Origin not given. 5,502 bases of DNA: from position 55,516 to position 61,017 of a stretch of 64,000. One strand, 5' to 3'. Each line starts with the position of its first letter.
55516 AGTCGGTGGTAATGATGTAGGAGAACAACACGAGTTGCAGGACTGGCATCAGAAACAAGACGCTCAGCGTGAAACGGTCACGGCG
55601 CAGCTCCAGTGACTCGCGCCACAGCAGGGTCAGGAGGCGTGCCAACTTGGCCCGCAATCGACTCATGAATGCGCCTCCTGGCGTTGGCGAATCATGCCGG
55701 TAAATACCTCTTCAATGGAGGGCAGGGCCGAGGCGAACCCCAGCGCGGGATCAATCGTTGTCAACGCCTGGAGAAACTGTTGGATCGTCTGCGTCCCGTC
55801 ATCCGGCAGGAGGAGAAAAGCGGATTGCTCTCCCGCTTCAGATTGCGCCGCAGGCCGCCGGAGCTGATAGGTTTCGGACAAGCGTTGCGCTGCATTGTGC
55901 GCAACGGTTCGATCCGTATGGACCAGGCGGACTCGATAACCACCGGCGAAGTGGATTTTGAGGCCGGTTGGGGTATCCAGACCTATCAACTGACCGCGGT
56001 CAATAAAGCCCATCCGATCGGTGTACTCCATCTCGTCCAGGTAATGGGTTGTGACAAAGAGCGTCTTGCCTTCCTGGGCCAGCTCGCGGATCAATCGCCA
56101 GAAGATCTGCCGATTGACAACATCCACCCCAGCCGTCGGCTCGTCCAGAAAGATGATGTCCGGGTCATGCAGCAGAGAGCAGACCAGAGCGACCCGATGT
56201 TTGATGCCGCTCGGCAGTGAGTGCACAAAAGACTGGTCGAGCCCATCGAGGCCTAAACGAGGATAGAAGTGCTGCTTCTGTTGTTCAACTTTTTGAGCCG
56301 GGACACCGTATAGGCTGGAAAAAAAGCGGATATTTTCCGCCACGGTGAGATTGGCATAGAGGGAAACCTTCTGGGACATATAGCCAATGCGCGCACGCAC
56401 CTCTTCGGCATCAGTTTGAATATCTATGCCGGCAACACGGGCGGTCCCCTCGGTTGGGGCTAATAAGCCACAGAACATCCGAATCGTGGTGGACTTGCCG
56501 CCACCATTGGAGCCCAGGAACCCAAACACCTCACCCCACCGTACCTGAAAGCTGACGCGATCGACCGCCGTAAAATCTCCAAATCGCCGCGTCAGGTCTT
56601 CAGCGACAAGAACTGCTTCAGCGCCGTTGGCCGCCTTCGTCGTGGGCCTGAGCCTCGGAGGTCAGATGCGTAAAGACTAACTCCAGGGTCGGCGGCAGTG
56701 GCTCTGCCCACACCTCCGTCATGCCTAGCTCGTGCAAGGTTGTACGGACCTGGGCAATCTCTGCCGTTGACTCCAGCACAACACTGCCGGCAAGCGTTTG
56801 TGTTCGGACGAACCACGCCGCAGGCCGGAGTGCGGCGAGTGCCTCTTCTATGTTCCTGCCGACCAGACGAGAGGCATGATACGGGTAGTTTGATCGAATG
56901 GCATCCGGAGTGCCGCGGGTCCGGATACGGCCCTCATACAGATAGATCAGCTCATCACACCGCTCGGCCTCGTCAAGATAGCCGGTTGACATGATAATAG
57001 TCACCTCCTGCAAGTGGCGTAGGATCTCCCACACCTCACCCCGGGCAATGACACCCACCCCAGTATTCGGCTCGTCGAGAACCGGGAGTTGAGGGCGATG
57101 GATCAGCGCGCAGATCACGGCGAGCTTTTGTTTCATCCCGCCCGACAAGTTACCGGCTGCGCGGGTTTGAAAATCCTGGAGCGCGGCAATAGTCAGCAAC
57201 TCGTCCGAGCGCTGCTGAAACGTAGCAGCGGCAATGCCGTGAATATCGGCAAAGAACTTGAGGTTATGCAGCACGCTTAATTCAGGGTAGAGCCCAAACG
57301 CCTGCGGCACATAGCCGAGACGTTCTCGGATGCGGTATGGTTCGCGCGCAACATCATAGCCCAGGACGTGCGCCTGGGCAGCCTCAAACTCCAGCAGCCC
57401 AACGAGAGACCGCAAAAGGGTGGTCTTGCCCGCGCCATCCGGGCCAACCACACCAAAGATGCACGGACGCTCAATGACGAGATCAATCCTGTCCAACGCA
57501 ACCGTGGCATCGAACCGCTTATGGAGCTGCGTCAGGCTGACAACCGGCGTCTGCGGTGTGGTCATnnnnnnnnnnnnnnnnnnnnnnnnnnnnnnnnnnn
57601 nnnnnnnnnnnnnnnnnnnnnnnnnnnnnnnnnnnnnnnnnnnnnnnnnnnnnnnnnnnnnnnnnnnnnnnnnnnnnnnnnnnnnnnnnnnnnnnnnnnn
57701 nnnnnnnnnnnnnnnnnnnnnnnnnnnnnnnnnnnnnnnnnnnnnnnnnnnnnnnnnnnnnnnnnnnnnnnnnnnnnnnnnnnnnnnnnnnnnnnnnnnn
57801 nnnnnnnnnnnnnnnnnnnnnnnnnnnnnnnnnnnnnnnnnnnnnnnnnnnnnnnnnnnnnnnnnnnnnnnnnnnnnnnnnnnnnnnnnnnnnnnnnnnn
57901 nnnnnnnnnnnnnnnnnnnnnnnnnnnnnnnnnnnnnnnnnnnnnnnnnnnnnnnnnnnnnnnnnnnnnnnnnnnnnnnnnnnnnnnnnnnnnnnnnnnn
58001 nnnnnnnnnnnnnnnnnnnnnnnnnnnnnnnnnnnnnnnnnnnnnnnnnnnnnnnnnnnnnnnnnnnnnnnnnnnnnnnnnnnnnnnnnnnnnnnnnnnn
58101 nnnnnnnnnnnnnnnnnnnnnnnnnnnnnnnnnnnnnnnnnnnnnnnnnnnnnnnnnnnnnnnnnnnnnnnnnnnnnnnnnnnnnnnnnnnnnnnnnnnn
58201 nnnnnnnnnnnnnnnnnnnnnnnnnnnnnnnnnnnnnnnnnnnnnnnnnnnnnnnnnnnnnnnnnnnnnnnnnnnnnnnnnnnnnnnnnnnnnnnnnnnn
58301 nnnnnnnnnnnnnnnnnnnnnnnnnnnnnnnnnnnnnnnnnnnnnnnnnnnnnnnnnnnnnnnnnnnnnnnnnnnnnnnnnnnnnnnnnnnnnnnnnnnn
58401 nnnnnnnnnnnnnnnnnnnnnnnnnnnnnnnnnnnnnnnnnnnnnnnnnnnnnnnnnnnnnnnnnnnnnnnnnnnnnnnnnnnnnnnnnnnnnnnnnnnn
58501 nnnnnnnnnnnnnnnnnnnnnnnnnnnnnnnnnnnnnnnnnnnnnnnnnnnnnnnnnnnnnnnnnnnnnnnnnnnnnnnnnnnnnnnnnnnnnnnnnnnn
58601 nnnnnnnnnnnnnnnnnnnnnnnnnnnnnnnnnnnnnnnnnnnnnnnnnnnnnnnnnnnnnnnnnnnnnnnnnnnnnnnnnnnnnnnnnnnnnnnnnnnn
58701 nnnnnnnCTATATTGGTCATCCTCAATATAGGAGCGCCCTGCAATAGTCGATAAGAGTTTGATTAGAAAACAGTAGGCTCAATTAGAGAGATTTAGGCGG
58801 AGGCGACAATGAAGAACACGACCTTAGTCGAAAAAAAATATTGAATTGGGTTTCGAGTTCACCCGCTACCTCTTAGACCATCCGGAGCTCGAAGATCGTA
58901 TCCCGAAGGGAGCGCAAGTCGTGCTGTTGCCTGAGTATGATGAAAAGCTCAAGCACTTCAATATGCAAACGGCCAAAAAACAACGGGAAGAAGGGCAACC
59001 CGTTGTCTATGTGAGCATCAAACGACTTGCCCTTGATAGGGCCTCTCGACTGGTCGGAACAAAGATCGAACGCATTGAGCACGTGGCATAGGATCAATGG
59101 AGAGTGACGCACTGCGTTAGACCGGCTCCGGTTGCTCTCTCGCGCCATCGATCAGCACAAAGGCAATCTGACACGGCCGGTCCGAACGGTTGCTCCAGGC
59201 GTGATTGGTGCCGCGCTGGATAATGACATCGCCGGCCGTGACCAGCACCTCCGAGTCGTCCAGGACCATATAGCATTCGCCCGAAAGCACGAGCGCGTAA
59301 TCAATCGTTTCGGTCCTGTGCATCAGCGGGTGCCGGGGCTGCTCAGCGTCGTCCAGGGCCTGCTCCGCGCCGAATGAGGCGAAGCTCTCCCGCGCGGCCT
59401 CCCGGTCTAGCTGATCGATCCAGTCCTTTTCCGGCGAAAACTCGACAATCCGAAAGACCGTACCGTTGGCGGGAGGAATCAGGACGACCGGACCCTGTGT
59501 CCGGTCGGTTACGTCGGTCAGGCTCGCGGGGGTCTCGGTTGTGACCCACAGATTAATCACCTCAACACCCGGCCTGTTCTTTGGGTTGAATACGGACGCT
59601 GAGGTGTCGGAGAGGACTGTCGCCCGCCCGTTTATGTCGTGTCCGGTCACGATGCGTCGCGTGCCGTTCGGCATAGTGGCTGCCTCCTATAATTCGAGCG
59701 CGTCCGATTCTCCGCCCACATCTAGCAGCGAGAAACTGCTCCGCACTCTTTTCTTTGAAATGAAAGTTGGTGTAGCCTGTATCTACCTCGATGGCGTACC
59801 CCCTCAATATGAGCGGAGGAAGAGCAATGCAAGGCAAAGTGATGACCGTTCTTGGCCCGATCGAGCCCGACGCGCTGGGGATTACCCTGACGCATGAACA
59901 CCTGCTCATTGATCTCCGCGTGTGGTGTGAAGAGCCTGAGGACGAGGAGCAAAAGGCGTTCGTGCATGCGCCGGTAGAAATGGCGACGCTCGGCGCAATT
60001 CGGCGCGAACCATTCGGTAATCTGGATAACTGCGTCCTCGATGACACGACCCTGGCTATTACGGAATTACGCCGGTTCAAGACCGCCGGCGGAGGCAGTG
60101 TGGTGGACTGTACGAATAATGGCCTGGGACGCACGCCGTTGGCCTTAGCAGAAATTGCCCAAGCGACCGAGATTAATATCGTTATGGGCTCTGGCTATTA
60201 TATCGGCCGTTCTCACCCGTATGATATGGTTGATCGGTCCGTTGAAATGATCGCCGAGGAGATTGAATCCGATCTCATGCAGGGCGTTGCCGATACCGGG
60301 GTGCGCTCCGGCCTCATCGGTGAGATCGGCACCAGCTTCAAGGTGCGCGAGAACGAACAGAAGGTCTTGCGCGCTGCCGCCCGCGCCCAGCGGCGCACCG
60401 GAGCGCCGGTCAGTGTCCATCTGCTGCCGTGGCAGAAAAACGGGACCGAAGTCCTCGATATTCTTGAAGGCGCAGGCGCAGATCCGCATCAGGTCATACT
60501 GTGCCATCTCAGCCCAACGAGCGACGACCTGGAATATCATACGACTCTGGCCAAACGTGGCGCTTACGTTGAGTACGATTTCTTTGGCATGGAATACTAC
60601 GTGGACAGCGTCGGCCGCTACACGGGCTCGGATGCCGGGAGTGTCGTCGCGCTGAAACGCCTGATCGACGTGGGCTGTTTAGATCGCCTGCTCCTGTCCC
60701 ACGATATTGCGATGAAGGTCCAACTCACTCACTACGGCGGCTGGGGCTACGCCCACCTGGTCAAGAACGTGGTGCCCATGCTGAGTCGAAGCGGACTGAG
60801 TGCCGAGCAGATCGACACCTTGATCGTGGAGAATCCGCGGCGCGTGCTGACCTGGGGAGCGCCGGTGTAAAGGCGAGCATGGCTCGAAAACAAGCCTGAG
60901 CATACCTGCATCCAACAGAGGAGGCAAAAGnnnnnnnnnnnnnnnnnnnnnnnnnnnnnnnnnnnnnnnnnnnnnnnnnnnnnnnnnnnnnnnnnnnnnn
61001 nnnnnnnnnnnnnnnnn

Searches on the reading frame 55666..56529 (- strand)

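Call 70: search_protein_families(library=pfam, max_evalue=0.001, proteins=[window:55666-56529:-])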
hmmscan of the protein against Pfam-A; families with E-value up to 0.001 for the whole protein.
window:55666-56529:- (288 aa): 2 families
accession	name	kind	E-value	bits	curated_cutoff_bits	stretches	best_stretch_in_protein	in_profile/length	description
PF00005.33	ABC_tran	-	4.5e-25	89.3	25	1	2-133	14-137/137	ABC transporter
PF13304.12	AAA_21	-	2.4e-06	28.3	27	1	103-162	236-298/304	AAA domain, putative AbiEii toxin, Type IV TA system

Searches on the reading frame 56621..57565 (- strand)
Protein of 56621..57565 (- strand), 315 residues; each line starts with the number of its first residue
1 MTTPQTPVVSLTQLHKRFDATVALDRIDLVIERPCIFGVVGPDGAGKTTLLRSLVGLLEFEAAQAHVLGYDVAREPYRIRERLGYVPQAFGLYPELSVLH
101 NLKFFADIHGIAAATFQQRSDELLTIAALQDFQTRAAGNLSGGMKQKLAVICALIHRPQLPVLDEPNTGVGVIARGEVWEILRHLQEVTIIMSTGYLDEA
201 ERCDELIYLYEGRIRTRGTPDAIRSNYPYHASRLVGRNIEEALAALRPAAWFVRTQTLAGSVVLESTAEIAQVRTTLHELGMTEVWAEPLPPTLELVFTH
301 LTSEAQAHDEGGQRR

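Call 70: search_protein_families(library=pfam, max_evalue=0.001, proteins=[window:56621-57565:-])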
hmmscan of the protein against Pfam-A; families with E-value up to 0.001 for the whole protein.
window:56621-57565:- (315 aa): 2 families
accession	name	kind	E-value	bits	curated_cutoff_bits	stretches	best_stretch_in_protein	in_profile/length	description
PF00005.33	ABC_tran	-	3.6e-23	83.1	25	1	24-166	1-135/137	ABC transporter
PF13304.12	AAA_21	-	1.7e-05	25.5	27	0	36-74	1-36/304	AAA domain, putative AbiEii toxin, Type IV TA system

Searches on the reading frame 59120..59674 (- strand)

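Call 70: search_protein_families(library=pfam, max_evalue=0.001, proteins=[window:59120-59674:-])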
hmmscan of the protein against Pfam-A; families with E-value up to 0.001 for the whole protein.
window:59120-59674:- (185 aa): 1 family
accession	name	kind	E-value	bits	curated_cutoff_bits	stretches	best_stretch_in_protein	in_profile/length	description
PF07883.17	Cupin_2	-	9.1e-09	35.4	27.2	1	116-172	15-68/70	Cupin domain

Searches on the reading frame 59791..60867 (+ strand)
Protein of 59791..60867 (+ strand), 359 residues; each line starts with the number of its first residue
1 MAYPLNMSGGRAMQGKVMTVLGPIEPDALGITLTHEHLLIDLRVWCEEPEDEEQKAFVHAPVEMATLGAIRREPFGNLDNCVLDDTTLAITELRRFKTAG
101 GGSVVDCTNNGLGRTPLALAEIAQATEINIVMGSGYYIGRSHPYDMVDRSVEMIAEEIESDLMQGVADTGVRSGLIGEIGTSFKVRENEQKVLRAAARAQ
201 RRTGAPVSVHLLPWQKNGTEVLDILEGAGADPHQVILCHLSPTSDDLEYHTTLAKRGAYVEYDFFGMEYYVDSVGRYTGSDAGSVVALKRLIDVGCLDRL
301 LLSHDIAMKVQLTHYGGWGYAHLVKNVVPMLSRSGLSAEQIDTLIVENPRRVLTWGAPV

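Call 70: search_protein_families(library=pfam, max_evalue=0.001, proteins=[window:59791-60867:+])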
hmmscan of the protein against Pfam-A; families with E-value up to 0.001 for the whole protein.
window:59791-60867:+ (359 aa): 2 families
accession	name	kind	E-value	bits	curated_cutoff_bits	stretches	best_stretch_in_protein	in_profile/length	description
PF02126.24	PTE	-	3.7e-73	247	22.4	1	24-354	1-298/298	Phosphotriesterase family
PF01026.27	TatD_DNase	-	5.2e-05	23.2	27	1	92-245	19-160/253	TatD related DNase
